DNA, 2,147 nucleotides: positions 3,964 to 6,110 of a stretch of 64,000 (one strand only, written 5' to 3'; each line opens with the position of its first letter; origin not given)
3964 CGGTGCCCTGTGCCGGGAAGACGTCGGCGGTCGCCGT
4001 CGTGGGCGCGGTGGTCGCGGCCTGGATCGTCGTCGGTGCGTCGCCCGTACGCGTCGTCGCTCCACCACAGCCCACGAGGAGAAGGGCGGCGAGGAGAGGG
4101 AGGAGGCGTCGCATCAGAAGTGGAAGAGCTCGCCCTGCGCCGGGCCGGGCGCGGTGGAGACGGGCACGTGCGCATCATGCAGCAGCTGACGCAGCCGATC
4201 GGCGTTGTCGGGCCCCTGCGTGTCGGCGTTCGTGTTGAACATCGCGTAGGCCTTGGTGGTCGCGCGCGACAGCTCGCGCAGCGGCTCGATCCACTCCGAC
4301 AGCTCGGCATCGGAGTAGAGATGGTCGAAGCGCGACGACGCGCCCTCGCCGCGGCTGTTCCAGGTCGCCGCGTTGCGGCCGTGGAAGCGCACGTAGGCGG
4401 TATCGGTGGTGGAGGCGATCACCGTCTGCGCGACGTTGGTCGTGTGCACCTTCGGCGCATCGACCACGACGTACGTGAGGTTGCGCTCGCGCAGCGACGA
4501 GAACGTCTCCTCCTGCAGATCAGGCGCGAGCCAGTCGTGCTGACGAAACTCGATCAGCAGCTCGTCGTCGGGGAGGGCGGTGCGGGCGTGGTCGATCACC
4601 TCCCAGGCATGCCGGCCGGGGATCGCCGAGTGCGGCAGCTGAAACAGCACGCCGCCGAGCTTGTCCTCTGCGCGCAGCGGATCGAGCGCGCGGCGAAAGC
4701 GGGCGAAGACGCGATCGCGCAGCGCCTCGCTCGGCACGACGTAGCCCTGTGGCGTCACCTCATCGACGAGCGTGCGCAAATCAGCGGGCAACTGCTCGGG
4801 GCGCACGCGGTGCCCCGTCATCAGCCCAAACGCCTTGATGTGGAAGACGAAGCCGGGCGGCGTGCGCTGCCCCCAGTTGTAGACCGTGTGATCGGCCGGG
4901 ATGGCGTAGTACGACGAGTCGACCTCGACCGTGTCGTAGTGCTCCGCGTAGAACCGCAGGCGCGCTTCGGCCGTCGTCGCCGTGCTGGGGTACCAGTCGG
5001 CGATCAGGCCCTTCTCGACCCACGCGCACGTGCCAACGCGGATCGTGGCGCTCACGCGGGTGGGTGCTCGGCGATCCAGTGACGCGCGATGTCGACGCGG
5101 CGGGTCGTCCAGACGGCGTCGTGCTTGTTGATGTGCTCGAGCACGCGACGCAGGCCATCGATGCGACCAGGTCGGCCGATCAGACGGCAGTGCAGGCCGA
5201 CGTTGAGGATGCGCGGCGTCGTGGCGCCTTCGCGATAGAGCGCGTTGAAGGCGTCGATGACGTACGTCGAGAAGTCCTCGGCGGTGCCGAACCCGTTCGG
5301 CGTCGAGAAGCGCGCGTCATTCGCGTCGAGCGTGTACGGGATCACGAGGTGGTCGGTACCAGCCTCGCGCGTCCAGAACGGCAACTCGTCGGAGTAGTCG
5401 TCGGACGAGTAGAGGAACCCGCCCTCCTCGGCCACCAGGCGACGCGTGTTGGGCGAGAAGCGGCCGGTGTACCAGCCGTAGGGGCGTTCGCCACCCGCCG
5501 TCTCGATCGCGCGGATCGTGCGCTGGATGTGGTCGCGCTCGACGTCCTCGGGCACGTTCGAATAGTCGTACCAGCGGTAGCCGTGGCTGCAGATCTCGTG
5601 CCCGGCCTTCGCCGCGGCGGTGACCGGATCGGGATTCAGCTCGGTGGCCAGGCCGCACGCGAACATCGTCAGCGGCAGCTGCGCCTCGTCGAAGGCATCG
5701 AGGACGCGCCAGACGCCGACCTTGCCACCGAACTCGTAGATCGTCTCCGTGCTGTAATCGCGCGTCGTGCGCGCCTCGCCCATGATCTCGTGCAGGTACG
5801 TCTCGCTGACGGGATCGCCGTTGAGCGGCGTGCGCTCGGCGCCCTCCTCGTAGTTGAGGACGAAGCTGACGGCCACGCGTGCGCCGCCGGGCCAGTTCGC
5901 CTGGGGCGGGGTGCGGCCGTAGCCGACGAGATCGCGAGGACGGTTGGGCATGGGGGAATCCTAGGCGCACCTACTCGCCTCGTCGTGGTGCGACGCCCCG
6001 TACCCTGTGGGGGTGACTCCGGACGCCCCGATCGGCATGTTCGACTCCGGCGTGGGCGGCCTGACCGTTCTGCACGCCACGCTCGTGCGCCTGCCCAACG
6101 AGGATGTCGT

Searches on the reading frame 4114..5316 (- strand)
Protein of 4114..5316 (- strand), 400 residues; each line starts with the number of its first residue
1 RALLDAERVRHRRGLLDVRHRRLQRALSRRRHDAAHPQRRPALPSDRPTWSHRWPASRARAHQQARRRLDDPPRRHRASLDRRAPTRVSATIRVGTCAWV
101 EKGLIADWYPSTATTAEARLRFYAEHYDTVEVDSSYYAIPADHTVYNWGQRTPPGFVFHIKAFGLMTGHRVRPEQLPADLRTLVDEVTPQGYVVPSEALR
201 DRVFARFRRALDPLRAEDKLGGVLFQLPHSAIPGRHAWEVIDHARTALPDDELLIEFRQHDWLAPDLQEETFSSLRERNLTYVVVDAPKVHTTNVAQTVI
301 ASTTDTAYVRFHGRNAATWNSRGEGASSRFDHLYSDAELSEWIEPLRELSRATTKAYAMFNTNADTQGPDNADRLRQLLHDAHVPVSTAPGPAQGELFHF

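Call 53: search_protein_families(library=pfam, proteins=[window:4114-5316:-])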
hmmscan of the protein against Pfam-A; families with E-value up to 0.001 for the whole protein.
window:4114-5316:- (400 aa): 1 family
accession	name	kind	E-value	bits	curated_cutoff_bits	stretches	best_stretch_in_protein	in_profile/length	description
PF01904.24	DUF72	-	1.8e-53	182.2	25.3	1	109-378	1-217/217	Protein of unknown function DUF72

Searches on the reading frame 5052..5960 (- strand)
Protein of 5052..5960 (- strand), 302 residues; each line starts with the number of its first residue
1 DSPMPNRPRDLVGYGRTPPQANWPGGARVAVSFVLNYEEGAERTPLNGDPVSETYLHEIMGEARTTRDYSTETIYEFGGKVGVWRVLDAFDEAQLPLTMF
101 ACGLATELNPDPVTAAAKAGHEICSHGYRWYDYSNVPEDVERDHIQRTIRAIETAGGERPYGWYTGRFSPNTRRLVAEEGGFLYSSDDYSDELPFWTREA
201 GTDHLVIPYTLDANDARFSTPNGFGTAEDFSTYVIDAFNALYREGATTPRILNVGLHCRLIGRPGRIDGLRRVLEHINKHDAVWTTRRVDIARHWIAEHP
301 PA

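Call 53: search_protein_families(library=pfam, proteins=[window:5052-5960:-])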
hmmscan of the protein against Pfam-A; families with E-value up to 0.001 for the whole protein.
window:5052-5960:- (302 aa): 1 family
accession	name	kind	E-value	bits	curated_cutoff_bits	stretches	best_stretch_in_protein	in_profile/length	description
PF01522.26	Polysacc_deac_1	-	8.3e-15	55.3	23.1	1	82-164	20-102/124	Polysaccharide deacetylase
